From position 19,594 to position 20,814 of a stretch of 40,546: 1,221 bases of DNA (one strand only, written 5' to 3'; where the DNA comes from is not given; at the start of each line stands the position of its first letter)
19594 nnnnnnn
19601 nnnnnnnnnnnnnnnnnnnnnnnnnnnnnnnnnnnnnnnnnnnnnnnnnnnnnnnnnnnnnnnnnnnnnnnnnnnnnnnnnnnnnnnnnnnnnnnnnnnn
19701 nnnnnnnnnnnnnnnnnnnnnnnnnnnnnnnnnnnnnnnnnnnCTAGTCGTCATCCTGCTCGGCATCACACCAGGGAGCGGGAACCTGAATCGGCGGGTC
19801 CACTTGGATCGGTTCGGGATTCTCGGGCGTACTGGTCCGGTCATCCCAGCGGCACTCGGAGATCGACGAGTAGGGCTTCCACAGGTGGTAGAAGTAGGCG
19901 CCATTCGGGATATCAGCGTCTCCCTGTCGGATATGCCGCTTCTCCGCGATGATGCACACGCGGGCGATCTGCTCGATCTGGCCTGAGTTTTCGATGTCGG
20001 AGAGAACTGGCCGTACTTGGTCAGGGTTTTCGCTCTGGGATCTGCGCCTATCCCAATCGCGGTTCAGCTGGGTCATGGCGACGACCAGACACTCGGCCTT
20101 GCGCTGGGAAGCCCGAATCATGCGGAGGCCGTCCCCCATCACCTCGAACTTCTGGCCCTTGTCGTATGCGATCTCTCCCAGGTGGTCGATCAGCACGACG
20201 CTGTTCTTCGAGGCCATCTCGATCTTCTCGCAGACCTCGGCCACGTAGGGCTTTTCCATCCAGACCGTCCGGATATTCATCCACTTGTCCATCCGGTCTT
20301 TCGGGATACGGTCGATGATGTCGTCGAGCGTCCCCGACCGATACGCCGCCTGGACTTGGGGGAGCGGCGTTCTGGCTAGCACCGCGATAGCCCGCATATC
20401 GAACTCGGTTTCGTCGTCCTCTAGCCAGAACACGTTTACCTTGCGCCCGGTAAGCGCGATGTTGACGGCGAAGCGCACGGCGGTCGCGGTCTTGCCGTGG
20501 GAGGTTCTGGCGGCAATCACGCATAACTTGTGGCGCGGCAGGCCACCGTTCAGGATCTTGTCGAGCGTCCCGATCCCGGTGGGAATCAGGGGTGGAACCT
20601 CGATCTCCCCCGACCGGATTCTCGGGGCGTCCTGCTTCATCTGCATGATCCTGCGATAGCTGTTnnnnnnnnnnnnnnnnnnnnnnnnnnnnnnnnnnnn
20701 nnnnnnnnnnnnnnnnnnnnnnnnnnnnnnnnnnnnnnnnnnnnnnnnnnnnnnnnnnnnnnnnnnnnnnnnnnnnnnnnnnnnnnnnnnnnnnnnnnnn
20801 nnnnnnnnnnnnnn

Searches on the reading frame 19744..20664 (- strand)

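Call 18: search_protein_families(library=phrogs, proteins=[window:19744-20664:-], max_evalue=0.001)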
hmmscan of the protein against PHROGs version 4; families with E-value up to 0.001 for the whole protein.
window:19744-20664:- (306 aa): 6 families
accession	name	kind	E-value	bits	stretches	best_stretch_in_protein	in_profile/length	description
phrog_19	-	DNA, RNA and nucleotide metabolism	1.2e-31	111.2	1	22-238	330-535/621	DnaB-like replicative helicase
phrog_243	-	DNA, RNA and nucleotide metabolism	3e-13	50.3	1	40-237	30-219/273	DnaB-like replicative helicase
phrog_239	-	DNA, RNA and nucleotide metabolism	1.5e-12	48.3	1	24-241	336-554/801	DNA primase/helicase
phrog_97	-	other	2.5e-08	34.6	1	19-81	42-109/506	UvsX-like recombinase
phrog_11530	-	unknown function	3.2e-08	34.6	1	149-239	28-112/184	-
phrog_8337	-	DNA, RNA and nucleotide metabolism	0.00038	20.9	1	24-81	47-104/273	DNA repair protein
